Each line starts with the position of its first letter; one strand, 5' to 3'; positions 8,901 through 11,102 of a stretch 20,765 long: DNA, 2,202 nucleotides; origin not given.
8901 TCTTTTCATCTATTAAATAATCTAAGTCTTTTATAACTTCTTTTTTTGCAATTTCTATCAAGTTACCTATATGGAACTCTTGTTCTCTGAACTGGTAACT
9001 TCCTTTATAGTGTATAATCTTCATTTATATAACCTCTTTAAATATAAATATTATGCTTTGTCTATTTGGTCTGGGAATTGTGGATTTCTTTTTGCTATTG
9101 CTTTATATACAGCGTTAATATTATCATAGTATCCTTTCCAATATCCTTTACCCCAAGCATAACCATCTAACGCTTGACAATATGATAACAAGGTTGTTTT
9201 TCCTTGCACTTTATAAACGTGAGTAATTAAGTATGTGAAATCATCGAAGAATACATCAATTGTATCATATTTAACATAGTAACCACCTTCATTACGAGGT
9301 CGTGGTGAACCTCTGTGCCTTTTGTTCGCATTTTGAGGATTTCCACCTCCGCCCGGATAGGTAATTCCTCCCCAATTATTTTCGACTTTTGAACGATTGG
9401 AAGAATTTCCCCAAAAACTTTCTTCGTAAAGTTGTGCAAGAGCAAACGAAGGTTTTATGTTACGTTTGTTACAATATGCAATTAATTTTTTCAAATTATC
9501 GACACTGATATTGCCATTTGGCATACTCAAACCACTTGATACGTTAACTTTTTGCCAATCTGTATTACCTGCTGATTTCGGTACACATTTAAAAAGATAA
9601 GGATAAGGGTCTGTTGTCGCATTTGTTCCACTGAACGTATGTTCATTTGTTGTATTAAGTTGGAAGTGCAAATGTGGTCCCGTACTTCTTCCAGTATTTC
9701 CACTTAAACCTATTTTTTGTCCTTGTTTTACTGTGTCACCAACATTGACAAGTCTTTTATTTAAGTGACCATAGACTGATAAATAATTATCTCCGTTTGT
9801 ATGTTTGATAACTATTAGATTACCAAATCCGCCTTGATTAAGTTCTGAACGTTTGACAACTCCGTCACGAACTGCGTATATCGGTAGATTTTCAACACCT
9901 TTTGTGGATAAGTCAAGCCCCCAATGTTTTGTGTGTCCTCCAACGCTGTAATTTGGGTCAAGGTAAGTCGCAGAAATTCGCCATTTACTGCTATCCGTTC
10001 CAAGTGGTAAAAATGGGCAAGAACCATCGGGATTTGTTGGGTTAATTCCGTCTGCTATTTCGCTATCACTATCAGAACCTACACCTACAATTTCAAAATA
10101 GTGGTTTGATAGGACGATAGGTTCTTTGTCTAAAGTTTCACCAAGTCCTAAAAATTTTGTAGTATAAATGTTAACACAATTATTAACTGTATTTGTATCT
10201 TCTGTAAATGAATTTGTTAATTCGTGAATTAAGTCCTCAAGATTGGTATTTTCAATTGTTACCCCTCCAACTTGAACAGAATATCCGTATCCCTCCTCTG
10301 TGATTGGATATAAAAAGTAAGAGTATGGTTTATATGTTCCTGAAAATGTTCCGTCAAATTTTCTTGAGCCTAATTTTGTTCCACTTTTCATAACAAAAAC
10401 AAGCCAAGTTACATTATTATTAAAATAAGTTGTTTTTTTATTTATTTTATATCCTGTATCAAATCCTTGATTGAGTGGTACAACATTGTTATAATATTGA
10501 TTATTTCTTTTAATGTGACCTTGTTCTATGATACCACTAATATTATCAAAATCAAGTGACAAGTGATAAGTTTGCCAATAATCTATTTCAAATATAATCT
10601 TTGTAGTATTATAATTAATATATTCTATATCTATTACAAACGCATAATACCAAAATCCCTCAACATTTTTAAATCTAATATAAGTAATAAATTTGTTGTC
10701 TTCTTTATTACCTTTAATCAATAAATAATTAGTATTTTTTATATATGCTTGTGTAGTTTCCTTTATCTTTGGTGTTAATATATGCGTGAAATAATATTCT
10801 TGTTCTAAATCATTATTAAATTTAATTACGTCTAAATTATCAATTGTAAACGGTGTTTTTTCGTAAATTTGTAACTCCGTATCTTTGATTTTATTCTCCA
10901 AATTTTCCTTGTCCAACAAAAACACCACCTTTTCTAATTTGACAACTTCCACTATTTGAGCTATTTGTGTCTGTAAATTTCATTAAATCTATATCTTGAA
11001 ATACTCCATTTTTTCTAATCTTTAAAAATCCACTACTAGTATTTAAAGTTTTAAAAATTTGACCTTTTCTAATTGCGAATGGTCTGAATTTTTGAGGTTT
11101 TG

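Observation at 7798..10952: phi29-type tail knob split into two ORFs, with M23 peptidase and glucosaminidase domains fused to the N-terminal half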

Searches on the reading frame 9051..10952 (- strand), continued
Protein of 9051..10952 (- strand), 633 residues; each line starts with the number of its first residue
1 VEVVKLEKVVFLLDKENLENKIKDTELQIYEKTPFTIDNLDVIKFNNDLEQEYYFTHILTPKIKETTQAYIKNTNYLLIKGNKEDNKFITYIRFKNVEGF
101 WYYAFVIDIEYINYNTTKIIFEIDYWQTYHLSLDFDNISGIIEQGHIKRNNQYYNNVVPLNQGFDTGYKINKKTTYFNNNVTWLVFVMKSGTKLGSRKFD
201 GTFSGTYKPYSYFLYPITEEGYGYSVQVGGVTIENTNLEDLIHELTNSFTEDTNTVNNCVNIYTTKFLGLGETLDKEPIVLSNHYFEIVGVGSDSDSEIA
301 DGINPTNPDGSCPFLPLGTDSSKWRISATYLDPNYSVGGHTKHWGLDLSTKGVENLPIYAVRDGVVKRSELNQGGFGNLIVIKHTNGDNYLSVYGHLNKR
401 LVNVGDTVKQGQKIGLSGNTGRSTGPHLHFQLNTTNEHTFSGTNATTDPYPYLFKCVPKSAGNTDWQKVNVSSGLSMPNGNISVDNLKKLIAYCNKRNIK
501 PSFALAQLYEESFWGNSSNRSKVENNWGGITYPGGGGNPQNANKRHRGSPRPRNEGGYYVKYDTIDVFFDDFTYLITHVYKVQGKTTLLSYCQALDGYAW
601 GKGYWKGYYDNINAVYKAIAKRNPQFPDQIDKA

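Call 55: predict_structure(alignment_id=A2)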
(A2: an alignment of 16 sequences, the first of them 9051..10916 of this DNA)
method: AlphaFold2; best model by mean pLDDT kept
length: 621 residues; sequences in the alignment: 16
mean_pLDDT: 61.0   pTM: 0.31
mean pLDDT of the five models: 61.0, 57.5, 56.4, 56.2, 49.2
residues with pLDDT >= 90: 12; 70-90: 226; 50-70: 204; < 50: 179
segments of 3 or more residues with pLDDT < 50: 1-11, 124-165, 183-195, 236-244, 277-296, 305-331, 430-434, 446-469, 501-511, 521-525, 586-590
pLDDT, mean of each block of 10 residues (from residue 1): 36 78 61 81 85 62 71 80 78 83 78 77 42 31 34 34 52 70 43 51 72 63 63 52 57 62 59 47 28 50 51 34 32 56 76 87 80 84 85 88 74 69 60 52 44 26 38 74 85 70 39 52 49 62 60 75 78 80 57 65 69 54 41
secondary structure, 60 per line:
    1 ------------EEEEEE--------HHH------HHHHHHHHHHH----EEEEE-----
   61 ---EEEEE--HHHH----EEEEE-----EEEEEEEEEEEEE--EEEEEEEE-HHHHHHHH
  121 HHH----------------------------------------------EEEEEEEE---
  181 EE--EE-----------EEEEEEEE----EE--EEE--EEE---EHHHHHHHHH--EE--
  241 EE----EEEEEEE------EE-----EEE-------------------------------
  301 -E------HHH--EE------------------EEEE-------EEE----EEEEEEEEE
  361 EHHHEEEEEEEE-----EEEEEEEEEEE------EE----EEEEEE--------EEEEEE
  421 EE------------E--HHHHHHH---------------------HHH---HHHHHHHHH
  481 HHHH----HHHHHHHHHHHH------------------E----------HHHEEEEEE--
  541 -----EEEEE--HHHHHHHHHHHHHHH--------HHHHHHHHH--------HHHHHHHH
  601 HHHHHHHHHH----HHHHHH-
elements in order: E13-18 H36-46 E51-55 E64-68 H71-74 E79-83 E89-101 E104-111 H113-123 E170-177 E198-205 E214-216 E219-221 H226-234 E247-253 E267-269 E334-337 E345-347 E352-361 E365-372 E378-388 E401-406 E415-422 H438-444 H472-484 H489-500 E533-538 E546-550 H553-567 H576-584 H593-610 H615-620
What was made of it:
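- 9978..10055 (-): Ser/Asp/Gly/Pro-rich linker (ORF1 aa ~300-325) between the knob N-half and the M23 domain. It is the least constrained segment. AF2 pLDDT below 50 at model residues 277-296 and 305-331 (call 55).
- The ORF1 model is only moderate (pLDDT 61, call 55).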

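Call 58: fold_search(model_id=the predicted structure, library=pdb)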
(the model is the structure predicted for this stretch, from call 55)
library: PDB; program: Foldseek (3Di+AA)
matches with E <= 10: 469; with E <= 0.001: 74
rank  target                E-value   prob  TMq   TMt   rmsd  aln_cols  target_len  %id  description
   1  6ue4_B                1.6e-10  1.00  0.16  0.27   8.8       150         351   37  ShyA Endopeptidase from Vibrio cholerae (Closed form) (released 2020-05-27)
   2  5fb5_B                2.1e-10  1.00  0.16  0.17  27.8       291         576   20  Crystal structure of the bacteriophage phi29 tail knob protein gp9 (released 2016-06-22)
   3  5fb4_B                2.1e-10  1.00  0.16  0.19  30.3       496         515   15  Crystal structure of the bacteriophage phi29 tail knob protein gp9 truncation variant (released 2016-06-22)
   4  5fb4_C                2.2e-10  1.00  0.16  0.19  31.0       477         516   16  Crystal structure of the bacteriophage phi29 tail knob protein gp9 truncation variant (released 2016-06-22)
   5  5fei_B                2.5e-10  1.00  0.16  0.20  28.5       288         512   19  Crystal structure of the bacteriophage phi29 tail knob protein gp9 truncation variant (released 2016-06-22)
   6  5fb5_A                2.8e-10  1.00  0.16  0.18  27.7       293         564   20  Crystal structure of the bacteriophage phi29 tail knob protein gp9 (released 2016-06-22)
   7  6ue4_A                3.3e-10  1.00  0.17  0.29   5.5       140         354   36  ShyA Endopeptidase from Vibrio cholerae (Closed form) (released 2020-05-27)
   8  5fb4_A                6.0e-10  1.00  0.16  0.19  30.9       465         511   17  Crystal structure of the bacteriophage phi29 tail knob protein gp9 truncation variant (released 2016-06-22)
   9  5j1l_C                1.7e-09  1.00  0.16  0.56   6.3       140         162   38  Crystal structure of Csd1-Csd2 dimer I (released 2016-10-19)
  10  5fei_A                3.3e-09  1.00  0.16  0.19  27.9       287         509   20  Crystal structure of the bacteriophage phi29 tail knob protein gp9 truncation variant (released 2016-06-22)
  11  2b13_A                3.7e-09  1.00  0.18  0.76   4.9       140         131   35  Truncated S. aureus LytM, P41 crystal form (released 2006-01-10)
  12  6u2a                  6.3e-09  1.00  0.16  0.27   8.5       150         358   36  ShyA endopeptidase from Vibrio cholera (open form) (released 2020-05-27)
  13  3slu_B                6.3e-09  1.00  0.17  0.28  25.0       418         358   14  Crystal structure of NMB0315 (released 2012-02-01)
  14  2gu1                  6.7e-09  1.00  0.17  0.32   4.7       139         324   34  Crystal structure of a zinc containing peptidase from vibrio cholerae (released 2006-07-04)
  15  5j1l_A                1.0e-08  1.00  0.14  0.55   2.7        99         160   46  Crystal structure of Csd1-Csd2 dimer I (released 2016-10-19)
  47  8egs_Y                2.2e-07  1.00  0.15  0.16  33.5       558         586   12  Tail knob structure of Staphylococcus phage Andhra (released 2022-12-14)
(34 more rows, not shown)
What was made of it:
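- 10056..10883 (-): Knob N-terminal half (ORF1 aa 24-299): tail-tube-like beta-sandwich plus the following segment, equivalent to phi29 gp9 residues 8-294. Foldseek 5fb5 E 2e-10 and Andhra knob 8egs E 2e-7 (call 58).
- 9642..9929 (-): M23 (LytM-type) zinc metallopeptidase domain (ORF1 aa 342-437). HWGLD (HxxxD), the middle His (VYGH) and HLH (HxH) are all present. Foldseek hits to LytM and lysostaphin (call 58).
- Foldseek of the ORF1 model hits gp9 and the Andhra knob (call 58).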

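Call 66: get_annotated_region(hit=H10, flank=1500)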
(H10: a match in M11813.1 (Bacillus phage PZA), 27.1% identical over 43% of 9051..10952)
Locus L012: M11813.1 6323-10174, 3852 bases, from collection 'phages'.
description: Bacteriophage PZA (from B.subtilis), complete genome.
organism: Bacillus phage PZA (NCBI taxid 10757)
taxonomy: Viruses; Duplodnaviria; Heunggongvirae; Uroviricota; Caudoviricetes; Salasmaviridae; Picovirinae; Salasvirus; Salasvirus PZA
host: Bacillus subtilis; source: -; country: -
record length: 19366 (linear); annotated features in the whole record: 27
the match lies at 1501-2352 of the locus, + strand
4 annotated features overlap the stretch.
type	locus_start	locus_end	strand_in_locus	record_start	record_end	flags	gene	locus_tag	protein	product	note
CDS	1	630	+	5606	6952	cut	-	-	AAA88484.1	major head protein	-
CDS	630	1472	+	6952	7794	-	-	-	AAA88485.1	head fiber protein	-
CDS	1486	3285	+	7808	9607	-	-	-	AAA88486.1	tail protein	-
CDS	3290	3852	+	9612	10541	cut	-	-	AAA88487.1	upper collar protein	-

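Call 73: get_annotated_region(hit=H2, flank=6000)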
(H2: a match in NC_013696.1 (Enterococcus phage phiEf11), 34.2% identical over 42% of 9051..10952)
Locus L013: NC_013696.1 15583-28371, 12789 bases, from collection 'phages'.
description: Enterococcus phage phiEf11, complete genome.
organism: Enterococcus phage phiEf11 (NCBI taxid 663241)
taxonomy: Viruses; Duplodnaviria; Heunggongvirae; Uroviricota; Caudoviricetes
host: Enterococcus faecalis; source: -; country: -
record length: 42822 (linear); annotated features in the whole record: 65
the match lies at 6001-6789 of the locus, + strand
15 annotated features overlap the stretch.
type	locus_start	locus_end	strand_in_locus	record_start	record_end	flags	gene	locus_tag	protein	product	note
CDS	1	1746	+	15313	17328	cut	-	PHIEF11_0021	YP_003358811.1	minor head protein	similar to INSD accession AAO81083.1; similar to INSD accession CAA82772.1; similar to RefSeq accession NP_843020.1; ...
CDS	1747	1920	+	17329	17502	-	-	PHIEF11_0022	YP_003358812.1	hypothetical protein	identified by glimmer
CDS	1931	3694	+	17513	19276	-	-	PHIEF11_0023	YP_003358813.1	hypothetical protein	similar to INSD accession AAO81084.1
CDS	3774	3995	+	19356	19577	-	-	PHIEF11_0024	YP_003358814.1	hypothetical protein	similar to INSD accession ABT18013.1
CDS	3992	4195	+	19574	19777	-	-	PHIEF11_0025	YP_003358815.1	holin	similar to INSD accession AAG24367.1; similar to INSD accession AAO82498.1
CDS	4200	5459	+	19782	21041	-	-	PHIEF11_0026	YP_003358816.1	endolysin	similar to INSD accession AAO82497.1; match to protein family HMM PF01183; match to protein family HMM PF01476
CDS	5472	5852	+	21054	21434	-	-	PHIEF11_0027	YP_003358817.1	putative phage autolysin regulator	-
CDS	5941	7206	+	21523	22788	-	-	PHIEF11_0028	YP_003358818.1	peptidoglycan DD-metalloendopeptidase family protein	similar to INSD accession AAM99497.1; similar to INSD accession BAF81277.1; match to protein family HMM PF01551; match ...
CDS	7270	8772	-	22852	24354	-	-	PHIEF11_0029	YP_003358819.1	glucosyltransferase domain-containing protein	similar to INSD accession ABJ70761.1; similar to INSD accession CAL96902.1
CDS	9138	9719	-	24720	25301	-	-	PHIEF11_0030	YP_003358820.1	endolysin; lysM motif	similar to INSD accession AAO82491.1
CDS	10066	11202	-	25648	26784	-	-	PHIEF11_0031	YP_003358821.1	integrase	similar to INSD accession P20709; match to protein family HMM PF00589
CDS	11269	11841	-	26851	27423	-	-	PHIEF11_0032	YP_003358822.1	hypothetical protein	similar to INSD accession CAB53818.1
CDS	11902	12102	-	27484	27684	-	-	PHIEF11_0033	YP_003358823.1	hypothetical protein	similar to INSD accession AAF12708.1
CDS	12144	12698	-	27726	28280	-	-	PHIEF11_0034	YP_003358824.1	outer membrane protein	similar to RefSeq accession NP_795542.1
CDS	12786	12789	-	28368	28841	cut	-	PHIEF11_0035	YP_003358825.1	metallo-protease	similar to INSD accession AAO81069.1; match to protein family HMM PF06114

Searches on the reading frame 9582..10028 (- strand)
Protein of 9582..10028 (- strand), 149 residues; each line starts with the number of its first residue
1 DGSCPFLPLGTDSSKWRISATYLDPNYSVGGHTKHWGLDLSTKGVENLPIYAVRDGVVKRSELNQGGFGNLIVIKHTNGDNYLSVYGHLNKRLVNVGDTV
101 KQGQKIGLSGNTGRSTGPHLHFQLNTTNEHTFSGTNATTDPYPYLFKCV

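Call 77: search_solved_structures(query=window:9582-10028:-, max_evalue=1e-12, show_alignments=3)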
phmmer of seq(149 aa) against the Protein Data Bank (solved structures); distinct sequences matched with E-value up to 1e-12: 16.
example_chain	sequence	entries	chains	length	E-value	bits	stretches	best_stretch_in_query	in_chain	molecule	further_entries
5j1l_A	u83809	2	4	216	9.4e-21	77.9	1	34-126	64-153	ToxR-activated gene (TagE)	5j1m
2b0p_A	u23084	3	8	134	3.2e-19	72.9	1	14-126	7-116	Glycyl-glycine endopeptidase lytM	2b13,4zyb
2b44_A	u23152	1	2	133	3.9e-19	72.6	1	14-126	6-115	Glycyl-glycine endopeptidase lytM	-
6ue4_A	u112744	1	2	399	1.1e-18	71.2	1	13-125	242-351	ShyA endopeptidase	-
6u2a_A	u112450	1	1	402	1.1e-18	71.2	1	13-125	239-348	ShyA endopeptidase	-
1qwy_A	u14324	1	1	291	5.5e-18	68.9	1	14-126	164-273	peptidoglycan hydrolase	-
9m7n_A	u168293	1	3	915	1e-15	61.5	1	30-125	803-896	Gp16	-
9gy1_A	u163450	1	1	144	1.6e-15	60.9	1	33-126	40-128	Peptidase, M23 family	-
4qp5_A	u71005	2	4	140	3.5e-14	56.5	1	34-145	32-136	Lysostaphin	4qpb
2gu1_A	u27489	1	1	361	7.3e-14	55.5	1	32-128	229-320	Zinc peptidase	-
5kvp_A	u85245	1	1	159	1.6e-13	54.3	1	29-145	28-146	Zoocin A endopeptidase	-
6jmx_A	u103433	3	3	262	2.9e-13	53.6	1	35-124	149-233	Peptidase M23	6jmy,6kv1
5nmy_A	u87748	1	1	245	3.3e-13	53.3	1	34-145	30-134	Lysostaphin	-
4lxc_A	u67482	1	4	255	3.4e-13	53.3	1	34-145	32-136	Lysostaphin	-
3slu_A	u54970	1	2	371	4e-13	53.1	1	35-127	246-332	M23 peptidase domain protein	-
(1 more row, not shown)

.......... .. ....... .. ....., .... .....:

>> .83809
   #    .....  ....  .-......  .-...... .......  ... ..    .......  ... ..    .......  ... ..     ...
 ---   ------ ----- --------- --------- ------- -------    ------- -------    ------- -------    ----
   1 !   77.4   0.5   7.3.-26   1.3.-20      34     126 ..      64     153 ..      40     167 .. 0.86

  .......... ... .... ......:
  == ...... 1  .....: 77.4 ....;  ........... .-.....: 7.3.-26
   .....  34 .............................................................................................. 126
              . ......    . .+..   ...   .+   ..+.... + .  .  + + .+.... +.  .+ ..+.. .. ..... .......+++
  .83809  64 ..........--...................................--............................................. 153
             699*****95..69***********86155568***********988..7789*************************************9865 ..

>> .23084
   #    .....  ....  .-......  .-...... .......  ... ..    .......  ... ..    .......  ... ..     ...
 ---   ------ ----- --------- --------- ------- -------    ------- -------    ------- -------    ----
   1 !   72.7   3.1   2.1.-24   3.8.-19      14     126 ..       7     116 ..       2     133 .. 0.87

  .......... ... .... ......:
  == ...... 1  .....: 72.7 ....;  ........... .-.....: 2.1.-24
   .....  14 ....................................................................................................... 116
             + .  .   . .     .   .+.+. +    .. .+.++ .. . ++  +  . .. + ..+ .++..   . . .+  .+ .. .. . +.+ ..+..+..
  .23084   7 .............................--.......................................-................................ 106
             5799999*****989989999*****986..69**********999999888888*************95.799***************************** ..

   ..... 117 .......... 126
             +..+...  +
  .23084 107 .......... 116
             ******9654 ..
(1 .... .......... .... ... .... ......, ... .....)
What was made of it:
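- On Peptidase M23 (LytM / lysostaphin type): HWGLD, VYGH and HLH align with the LytM motifs (call 77).
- The M23 HxxxD, middle His and HxH motifs align with LytM (call 77). All zinc-ligand and catalytic residues of M23 are present and align with active LytM (call 77).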
